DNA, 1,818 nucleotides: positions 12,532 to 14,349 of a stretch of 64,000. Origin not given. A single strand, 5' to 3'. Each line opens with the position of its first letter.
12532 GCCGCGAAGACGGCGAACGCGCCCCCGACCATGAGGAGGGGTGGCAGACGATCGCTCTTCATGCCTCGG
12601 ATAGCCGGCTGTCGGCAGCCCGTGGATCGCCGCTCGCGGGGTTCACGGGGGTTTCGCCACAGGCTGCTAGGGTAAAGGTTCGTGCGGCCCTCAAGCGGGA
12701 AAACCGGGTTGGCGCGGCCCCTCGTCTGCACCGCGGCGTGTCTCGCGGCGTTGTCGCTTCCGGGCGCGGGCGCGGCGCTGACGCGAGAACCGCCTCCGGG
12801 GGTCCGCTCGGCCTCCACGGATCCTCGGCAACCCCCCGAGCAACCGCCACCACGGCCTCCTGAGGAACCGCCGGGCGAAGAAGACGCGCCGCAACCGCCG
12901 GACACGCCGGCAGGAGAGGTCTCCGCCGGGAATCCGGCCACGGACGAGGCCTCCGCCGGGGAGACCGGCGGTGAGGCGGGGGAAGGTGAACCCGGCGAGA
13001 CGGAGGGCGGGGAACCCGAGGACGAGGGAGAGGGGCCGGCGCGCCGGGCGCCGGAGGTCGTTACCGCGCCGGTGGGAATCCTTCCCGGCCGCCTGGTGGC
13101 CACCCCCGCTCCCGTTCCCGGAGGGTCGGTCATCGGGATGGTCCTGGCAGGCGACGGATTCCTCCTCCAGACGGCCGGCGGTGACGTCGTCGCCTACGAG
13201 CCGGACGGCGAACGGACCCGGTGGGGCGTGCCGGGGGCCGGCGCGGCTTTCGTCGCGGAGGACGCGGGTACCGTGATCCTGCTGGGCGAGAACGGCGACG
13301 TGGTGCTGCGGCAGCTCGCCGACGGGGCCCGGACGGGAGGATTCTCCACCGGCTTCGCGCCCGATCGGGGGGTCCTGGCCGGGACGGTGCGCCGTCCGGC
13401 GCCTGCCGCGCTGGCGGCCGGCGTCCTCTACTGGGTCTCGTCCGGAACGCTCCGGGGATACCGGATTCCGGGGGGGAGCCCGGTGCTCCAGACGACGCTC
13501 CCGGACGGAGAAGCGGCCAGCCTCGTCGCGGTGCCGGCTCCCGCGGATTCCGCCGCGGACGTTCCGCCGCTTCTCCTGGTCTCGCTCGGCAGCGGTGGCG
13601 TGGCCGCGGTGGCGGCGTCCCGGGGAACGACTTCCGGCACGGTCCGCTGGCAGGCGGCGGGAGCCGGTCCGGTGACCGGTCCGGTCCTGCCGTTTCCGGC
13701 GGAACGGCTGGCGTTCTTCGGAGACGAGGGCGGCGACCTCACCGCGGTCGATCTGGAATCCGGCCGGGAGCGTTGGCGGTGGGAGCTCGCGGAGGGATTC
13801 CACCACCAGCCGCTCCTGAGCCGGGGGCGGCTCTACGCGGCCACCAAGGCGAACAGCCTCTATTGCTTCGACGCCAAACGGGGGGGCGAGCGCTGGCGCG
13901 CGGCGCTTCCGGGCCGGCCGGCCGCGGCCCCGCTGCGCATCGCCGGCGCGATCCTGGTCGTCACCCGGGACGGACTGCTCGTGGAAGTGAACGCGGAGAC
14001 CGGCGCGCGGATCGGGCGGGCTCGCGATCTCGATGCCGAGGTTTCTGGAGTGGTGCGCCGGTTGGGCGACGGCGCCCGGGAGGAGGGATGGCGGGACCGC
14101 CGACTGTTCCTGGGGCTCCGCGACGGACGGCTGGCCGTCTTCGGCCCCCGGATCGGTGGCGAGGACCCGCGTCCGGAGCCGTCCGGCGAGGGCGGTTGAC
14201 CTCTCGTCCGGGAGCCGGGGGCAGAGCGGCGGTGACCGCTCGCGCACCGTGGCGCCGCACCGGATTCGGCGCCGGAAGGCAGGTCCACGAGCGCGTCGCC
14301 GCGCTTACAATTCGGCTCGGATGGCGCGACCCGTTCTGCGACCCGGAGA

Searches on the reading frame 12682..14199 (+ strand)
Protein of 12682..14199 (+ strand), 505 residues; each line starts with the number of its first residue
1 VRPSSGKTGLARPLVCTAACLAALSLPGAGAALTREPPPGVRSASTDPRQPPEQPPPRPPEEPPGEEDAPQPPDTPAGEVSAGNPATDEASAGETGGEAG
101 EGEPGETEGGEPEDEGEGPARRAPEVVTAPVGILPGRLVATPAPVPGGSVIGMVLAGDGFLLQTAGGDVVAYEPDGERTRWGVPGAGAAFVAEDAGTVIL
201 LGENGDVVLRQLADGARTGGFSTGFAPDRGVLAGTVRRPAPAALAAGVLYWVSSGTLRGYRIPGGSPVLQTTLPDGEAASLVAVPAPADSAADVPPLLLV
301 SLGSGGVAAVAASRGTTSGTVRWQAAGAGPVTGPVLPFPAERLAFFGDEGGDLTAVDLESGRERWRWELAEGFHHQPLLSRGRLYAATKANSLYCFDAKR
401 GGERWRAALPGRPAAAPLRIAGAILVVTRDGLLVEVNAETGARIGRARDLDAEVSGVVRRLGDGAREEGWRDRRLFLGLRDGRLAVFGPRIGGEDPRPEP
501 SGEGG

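Call 16: search_protein_families(library=pfam, proteins=[window:12682-14199:+])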
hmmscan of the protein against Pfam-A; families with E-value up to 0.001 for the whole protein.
window:12682-14199:+ (505 aa): 3 families
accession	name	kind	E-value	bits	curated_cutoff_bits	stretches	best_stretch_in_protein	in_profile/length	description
PF13360.13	PQQ_2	-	3.1e-24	86.4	27.6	2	350-487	2-133/233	Outer membrane protein assembly factor BamB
PF13570.13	Beta-prop_ACSF4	-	3e-08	33.9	133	1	317-442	37-166/329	Beta-alanine-activating enzyme, beta-propeller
PF01011.28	PQQ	-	3.8e-05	23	26.7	0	372-409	48-85/595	Glucose/ethanol/alcohol dehydrogenase, beta-propeller domain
